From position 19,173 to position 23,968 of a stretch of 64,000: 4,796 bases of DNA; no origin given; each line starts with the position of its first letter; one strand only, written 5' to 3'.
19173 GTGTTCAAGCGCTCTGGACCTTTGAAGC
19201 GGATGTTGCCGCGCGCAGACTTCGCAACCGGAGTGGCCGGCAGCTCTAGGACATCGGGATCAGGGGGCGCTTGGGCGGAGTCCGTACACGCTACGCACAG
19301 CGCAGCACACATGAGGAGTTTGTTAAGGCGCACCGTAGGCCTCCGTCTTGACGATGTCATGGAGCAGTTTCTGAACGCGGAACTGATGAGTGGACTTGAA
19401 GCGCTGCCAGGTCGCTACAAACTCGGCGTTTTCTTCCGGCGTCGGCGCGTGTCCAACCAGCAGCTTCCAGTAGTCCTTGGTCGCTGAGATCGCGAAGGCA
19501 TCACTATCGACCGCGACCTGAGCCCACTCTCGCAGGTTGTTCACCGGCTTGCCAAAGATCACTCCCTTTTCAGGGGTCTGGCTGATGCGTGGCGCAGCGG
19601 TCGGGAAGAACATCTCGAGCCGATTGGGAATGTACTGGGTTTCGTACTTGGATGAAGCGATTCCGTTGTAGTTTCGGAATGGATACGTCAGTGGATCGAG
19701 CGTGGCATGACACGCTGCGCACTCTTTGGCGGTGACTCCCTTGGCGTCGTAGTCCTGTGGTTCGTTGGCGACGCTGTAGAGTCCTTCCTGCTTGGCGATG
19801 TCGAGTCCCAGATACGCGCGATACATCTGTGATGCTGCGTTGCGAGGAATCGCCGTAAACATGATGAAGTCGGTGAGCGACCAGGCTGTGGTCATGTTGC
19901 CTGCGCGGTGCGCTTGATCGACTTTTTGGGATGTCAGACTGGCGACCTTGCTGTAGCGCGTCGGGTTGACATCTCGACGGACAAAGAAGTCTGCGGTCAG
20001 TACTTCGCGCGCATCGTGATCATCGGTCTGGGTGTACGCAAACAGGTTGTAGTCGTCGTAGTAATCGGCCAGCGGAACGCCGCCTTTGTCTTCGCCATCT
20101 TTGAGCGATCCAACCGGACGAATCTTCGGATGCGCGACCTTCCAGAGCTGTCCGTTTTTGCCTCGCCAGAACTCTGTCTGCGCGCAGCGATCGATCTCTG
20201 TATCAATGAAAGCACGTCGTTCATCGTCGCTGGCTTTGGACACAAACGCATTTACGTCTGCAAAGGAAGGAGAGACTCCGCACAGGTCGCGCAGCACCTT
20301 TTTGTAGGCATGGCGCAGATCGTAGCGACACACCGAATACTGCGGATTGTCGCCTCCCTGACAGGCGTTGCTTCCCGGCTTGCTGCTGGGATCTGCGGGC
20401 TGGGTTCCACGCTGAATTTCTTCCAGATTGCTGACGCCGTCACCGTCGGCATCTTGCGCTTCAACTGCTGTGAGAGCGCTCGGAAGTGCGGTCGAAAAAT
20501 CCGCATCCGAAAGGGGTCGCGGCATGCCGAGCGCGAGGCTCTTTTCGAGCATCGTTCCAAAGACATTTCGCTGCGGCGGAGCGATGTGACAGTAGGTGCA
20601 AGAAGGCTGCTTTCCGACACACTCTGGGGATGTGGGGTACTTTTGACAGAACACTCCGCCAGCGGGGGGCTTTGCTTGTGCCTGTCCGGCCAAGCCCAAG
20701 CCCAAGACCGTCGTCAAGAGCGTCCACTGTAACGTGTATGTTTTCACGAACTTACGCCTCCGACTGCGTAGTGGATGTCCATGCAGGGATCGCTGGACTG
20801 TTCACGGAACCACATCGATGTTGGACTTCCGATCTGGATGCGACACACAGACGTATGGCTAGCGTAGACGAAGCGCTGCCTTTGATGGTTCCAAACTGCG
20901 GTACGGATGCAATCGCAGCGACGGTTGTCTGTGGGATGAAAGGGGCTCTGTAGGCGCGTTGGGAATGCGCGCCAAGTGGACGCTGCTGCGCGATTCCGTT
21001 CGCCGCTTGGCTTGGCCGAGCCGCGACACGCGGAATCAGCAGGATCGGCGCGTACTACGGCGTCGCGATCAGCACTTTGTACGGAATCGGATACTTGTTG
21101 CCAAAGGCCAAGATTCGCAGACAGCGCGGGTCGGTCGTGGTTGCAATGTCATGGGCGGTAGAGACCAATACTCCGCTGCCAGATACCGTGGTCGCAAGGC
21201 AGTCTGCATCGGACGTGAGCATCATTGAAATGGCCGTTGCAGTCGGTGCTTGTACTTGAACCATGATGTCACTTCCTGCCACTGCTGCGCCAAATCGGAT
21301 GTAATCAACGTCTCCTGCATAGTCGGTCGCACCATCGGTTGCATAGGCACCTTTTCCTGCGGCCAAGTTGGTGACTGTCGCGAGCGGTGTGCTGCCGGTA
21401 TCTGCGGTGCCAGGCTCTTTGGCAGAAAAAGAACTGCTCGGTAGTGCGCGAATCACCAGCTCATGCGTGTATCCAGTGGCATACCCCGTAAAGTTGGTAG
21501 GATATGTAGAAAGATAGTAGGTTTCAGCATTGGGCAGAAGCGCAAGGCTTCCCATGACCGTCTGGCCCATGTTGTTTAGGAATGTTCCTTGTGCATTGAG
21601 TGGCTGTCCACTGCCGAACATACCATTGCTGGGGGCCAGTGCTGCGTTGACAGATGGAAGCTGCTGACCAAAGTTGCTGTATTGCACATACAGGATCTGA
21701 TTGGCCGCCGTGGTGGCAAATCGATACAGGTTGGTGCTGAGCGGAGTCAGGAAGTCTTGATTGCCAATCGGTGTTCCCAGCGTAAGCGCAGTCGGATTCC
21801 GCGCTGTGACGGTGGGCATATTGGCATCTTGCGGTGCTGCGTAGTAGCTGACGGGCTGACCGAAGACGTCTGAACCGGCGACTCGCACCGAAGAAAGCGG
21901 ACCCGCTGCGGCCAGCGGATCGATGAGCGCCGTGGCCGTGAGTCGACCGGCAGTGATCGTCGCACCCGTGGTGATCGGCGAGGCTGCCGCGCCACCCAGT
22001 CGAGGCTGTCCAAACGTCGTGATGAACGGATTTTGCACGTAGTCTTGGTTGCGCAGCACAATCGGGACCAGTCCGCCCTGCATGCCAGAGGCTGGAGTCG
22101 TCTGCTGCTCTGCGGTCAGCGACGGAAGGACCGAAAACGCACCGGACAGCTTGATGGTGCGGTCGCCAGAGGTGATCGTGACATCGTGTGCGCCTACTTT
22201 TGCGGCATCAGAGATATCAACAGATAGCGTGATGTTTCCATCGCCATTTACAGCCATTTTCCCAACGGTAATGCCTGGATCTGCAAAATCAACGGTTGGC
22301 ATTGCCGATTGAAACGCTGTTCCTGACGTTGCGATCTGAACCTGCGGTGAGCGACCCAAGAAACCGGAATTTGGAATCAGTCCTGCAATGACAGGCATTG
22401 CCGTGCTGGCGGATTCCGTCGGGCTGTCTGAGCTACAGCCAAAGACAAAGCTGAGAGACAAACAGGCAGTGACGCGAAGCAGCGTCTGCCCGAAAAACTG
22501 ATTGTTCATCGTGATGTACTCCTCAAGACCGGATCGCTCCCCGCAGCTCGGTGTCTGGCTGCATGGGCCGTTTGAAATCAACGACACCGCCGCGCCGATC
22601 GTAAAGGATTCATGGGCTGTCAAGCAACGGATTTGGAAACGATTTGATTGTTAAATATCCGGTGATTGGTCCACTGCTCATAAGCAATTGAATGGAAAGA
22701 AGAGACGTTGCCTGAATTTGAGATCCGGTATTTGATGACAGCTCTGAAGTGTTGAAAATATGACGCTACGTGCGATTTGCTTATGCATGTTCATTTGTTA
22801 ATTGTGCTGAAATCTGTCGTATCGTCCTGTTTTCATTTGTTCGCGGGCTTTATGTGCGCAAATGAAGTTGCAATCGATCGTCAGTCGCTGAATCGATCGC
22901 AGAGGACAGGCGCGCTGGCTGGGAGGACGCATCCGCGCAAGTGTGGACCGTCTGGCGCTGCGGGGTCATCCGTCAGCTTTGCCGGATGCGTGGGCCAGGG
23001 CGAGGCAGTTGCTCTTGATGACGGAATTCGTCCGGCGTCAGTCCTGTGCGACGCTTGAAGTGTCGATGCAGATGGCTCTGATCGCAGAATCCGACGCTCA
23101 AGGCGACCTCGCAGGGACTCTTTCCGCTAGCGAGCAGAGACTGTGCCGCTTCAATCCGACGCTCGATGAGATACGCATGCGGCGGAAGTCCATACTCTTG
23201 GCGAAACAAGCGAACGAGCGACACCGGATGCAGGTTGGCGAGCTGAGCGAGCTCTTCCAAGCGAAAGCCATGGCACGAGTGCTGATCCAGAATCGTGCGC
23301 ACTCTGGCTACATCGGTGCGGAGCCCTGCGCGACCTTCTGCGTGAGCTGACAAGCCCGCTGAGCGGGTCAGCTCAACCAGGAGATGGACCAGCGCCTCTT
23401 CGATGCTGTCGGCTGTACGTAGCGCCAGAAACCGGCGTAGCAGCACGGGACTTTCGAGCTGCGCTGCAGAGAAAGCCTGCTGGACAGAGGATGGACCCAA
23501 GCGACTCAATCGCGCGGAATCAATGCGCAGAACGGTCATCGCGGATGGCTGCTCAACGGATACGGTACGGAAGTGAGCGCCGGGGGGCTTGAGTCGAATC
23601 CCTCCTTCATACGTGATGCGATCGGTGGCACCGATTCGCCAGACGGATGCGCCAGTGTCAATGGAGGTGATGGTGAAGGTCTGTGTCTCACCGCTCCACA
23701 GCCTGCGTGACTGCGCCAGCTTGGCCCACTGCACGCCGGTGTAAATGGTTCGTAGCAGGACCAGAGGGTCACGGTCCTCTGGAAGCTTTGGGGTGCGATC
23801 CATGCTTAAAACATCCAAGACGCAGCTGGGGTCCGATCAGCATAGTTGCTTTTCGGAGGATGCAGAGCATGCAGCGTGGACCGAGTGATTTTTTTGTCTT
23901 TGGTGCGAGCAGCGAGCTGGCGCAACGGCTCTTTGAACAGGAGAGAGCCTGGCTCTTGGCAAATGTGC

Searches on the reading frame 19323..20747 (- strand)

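Call 87: search_protein_families(library=pfam, proteins=[window:19323-20747:-], max_evalue=0.0001)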
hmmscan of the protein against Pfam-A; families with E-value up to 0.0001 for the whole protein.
window:19323-20747:- (474 aa): 2 families
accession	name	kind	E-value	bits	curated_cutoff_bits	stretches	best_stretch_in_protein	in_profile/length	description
PF07583.16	PSCyt2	-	3.3e-05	24.4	29.8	0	145-203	24-82/209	Protein of unknown function (DUF1549)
PF07627.16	PSCyt3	-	6.3e-05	23.6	27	0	339-364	67-92/98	Protein of unknown function (DUF1588)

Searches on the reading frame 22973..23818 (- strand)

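Call 87: search_protein_families(library=pfam, proteins=[window:22973-23818:-], max_evalue=0.0001)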
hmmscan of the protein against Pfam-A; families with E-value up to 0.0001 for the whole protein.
window:22973-23818:- (281 aa): 2 families
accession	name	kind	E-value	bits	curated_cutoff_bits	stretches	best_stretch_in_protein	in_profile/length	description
PF12833.13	HTH_18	-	4.2e-22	78.7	33.6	1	190-267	1-79/80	Helix-turn-helix domain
PF00165.29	HTH_AraC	-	1.6e-15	57.2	26.6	2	237-267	13-42/42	Bacterial regulatory helix-turn-helix proteins, AraC family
